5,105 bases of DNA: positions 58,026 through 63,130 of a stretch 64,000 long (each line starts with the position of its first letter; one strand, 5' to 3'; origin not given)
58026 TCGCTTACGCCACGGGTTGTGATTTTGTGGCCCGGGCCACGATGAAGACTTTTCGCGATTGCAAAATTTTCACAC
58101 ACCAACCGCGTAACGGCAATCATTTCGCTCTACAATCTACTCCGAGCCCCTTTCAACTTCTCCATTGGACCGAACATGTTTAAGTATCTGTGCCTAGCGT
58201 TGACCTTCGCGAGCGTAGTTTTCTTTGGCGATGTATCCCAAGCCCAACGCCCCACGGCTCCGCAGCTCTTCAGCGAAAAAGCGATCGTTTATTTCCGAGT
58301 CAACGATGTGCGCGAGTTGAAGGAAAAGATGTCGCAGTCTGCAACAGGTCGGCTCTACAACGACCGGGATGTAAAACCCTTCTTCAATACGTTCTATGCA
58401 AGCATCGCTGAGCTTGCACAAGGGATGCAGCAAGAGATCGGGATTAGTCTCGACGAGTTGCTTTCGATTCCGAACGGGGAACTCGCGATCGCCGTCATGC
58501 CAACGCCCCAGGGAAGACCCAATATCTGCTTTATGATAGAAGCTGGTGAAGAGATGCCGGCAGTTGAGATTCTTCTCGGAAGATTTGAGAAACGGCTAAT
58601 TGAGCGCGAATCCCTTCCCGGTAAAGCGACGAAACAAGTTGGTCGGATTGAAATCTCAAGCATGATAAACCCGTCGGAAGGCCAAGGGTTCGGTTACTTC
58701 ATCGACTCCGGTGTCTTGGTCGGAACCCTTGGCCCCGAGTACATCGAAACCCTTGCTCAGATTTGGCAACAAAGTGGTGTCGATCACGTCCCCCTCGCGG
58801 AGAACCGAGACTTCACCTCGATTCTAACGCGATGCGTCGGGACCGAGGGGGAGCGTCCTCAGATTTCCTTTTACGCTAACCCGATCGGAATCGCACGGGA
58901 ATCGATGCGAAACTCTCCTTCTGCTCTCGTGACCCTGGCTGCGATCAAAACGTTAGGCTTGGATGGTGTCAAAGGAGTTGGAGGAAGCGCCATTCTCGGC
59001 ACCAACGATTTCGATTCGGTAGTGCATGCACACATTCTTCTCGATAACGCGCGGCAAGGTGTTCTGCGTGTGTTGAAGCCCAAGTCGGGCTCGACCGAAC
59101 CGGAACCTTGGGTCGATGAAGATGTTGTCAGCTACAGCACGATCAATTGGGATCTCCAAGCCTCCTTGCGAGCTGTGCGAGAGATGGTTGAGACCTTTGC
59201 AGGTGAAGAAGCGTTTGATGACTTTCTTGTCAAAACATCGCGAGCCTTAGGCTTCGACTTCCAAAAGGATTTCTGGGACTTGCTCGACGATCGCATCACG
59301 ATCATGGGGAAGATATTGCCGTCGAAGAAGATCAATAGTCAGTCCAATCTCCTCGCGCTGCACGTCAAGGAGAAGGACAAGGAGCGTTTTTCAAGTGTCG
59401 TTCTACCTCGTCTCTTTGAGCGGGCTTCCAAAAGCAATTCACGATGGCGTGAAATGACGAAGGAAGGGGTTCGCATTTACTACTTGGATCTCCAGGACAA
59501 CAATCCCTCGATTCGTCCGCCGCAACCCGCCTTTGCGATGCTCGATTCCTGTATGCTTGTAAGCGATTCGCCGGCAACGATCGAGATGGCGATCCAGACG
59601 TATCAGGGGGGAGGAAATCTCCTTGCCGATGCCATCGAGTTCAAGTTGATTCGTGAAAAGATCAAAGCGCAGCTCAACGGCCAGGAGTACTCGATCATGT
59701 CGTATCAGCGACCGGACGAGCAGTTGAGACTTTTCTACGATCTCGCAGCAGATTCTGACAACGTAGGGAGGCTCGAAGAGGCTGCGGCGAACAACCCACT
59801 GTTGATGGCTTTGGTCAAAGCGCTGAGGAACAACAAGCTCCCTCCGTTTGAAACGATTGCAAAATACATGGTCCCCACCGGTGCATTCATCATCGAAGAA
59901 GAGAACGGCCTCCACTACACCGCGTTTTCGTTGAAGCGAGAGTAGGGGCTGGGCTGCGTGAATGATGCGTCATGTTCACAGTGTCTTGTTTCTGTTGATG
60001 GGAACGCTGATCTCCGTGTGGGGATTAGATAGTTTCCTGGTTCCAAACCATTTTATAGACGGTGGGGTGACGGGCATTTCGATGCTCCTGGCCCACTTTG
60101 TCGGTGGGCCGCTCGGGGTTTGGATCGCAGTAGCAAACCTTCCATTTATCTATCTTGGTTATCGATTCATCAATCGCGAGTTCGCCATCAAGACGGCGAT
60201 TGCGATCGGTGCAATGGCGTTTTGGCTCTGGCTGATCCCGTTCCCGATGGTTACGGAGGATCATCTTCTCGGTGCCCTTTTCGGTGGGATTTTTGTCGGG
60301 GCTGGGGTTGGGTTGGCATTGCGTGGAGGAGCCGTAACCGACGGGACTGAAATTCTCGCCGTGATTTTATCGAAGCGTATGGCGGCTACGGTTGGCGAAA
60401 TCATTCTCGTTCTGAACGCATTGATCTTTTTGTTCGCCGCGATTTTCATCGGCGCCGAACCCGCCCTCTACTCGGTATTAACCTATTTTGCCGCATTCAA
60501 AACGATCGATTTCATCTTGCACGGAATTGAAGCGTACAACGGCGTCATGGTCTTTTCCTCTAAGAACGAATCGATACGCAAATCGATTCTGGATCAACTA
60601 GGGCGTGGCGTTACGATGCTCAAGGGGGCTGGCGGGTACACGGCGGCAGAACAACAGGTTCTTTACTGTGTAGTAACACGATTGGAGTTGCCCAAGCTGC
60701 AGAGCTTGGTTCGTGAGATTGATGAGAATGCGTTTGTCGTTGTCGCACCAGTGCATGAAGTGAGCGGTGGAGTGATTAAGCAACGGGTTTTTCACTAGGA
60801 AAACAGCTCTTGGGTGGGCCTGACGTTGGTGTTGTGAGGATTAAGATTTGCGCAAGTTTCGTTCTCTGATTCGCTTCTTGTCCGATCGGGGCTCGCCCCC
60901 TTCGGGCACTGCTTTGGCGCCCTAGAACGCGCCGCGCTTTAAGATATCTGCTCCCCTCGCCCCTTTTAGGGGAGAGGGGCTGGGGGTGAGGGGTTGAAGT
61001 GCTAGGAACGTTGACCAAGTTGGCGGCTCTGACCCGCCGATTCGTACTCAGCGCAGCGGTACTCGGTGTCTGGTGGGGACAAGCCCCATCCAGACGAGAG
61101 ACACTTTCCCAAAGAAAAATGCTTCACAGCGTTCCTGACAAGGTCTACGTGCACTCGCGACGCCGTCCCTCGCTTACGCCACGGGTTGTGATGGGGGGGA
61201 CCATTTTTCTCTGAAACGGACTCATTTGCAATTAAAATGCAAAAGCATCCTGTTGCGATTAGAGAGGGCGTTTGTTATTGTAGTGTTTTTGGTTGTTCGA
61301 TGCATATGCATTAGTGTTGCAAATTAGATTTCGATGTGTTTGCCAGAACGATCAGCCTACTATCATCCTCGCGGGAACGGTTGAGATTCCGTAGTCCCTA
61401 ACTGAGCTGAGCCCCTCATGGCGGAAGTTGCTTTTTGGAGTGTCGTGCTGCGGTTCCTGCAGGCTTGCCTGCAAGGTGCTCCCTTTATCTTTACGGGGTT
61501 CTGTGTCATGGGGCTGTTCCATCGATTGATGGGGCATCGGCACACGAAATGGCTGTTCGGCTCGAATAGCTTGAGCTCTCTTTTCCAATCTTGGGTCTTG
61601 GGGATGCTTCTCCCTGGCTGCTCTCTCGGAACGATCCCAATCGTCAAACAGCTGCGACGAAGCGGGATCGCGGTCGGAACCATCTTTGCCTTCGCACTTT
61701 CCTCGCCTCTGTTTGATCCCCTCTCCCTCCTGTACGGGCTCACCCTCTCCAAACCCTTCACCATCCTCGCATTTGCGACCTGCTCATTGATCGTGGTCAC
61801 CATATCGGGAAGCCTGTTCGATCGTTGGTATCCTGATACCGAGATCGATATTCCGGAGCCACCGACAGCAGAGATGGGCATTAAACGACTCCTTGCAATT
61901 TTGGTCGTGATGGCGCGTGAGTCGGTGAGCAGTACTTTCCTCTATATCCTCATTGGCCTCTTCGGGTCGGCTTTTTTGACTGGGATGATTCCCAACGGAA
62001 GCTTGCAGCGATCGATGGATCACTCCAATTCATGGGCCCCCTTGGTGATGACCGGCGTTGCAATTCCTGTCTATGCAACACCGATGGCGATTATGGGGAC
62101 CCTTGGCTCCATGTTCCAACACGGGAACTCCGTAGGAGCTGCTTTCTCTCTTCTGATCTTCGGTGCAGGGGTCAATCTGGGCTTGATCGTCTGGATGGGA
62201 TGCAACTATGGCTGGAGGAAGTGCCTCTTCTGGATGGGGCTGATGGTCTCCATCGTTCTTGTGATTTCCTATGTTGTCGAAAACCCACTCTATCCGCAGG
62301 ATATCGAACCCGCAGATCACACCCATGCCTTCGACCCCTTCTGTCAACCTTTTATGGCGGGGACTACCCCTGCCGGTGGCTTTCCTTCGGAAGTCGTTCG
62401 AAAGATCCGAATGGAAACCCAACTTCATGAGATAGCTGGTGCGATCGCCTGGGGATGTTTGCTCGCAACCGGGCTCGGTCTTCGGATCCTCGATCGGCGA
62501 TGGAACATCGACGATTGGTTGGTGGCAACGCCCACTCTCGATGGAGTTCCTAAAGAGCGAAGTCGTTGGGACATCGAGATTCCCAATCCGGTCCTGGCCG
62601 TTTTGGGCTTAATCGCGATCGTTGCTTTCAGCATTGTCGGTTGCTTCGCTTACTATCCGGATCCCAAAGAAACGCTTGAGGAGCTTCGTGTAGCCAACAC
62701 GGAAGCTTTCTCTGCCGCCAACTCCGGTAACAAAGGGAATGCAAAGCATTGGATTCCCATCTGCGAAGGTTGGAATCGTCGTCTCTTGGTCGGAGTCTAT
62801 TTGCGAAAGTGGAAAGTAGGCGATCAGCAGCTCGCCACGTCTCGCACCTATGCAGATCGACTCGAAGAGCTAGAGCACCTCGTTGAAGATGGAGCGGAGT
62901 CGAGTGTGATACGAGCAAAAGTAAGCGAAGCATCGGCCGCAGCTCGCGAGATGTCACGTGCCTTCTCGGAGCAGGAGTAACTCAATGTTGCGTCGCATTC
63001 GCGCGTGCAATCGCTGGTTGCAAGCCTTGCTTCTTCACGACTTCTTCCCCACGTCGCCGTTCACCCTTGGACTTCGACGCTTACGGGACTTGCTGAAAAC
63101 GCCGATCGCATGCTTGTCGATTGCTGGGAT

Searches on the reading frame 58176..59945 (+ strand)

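Call 79: search_protein_families(library=pfam, proteins=[window:58176-59945:+], max_evalue=0.001)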
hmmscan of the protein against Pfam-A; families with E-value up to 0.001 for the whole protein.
window:58176-59945:+ (589 aa): 1 family
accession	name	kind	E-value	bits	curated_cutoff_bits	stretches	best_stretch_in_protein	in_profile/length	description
PF11832.13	DUF3352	-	7.8e-15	54.9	26.8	1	358-505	88-230/536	Protein of unknown function (DUF3352)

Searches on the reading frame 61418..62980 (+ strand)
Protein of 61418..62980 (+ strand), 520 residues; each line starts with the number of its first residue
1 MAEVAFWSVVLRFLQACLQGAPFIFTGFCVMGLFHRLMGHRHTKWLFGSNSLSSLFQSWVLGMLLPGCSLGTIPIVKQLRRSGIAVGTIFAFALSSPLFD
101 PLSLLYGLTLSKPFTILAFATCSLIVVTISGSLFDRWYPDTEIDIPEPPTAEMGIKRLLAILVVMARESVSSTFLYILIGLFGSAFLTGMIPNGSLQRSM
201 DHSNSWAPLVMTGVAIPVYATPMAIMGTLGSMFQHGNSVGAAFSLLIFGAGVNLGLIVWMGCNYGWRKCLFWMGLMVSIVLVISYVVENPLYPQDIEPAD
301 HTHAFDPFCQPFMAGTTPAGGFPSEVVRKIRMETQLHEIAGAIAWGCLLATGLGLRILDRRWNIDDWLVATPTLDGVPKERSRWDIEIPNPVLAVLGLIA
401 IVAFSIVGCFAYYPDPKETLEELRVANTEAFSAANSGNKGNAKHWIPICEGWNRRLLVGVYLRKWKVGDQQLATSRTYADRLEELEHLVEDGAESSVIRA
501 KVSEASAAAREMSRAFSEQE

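Call 79: search_protein_families(library=pfam, proteins=[window:61418-62980:+], max_evalue=0.001)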
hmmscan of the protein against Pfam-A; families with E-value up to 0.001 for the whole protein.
window:61418-62980:+ (520 aa): 1 family
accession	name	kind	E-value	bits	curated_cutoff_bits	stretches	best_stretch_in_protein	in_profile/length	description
PF03773.19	ArsP_1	-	1e-25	90.9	32.3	1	14-288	10-293/294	Predicted permease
